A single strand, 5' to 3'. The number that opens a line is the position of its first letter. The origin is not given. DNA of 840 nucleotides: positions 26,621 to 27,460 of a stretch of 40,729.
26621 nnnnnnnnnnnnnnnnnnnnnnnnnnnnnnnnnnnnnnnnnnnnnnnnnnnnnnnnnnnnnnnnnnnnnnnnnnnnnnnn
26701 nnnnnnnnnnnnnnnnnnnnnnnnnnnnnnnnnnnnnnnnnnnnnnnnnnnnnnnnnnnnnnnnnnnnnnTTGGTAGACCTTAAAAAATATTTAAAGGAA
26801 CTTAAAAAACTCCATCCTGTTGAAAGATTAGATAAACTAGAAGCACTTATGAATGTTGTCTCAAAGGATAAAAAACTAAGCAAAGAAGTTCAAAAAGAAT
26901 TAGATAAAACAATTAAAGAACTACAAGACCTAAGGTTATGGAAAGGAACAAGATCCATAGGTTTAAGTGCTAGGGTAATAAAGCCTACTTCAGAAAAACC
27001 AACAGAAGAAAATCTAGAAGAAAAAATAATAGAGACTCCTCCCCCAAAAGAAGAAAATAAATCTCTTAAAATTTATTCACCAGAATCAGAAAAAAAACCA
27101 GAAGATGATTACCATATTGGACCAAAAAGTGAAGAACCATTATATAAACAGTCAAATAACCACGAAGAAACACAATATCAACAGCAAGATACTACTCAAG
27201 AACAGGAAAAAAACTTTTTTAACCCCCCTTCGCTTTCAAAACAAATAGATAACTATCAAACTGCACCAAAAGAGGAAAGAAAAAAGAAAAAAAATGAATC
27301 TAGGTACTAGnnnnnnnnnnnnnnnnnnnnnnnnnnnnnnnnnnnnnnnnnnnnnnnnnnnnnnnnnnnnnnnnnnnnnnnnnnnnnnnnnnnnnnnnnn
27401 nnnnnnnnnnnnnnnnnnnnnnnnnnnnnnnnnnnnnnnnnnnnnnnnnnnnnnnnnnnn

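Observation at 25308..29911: Translationally coupled four-gene operon: unknown 489-aa protein, disordered protein, Nfo-like TIM barrel with giant insertion, and KNTase-like nucleotidyltransferase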

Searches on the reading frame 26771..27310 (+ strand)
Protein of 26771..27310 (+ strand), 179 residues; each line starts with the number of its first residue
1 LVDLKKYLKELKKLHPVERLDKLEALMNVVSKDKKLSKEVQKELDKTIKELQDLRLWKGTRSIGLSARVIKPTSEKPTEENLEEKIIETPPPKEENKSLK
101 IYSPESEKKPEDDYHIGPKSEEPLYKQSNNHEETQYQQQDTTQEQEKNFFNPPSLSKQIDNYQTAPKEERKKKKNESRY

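Call 3: search_protein_families(library=pfam, proteins=[window:26771-27310:+], max_evalue=1)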
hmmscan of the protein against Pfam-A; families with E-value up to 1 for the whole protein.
window:26771-27310:+ (179 aa): 1 family
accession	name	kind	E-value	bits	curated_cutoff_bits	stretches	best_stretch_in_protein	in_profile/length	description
PF23170.1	bHLH_PER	-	0.57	10.4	27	0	3-22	7-26/60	Period circadian protein homolog bHLH-like domain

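Call 4: search_protein_families(library=ncbifam, proteins=[window:26771-27310:+], max_evalue=1)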
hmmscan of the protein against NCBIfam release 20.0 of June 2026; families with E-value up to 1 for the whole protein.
window:26771-27310:+ (179 aa): 2 families
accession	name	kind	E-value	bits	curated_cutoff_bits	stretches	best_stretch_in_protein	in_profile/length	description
TIGR03631.1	uS13_bact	equivalog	0.014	15.8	130.45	1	21-61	49-89/113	30S ribosomal protein S13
NF033827.1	CDF_efflux_DmeF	equivalog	0.57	9.5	250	1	30-76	240-284/309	CDF family Co(II)/Ni(II) efflux transporter DmeF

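Call 5: search_protein_families(library=padloc, proteins=[window:26771-27310:+], max_evalue=1)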
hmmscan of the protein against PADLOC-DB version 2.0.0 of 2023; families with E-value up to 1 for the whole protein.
window:26771-27310:+ (179 aa): 1 family
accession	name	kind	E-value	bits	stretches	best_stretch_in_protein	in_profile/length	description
PDLC03268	MTase_II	-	0.014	12.7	1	3-52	84-135/296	Type II methyltransferase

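Call 68: search_protein_families(library=phrogs, proteins=[window:26771-27310:+], max_evalue=0.01)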
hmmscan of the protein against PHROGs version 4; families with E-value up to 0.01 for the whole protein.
window:26771-27310:+ (179 aa): 0 families
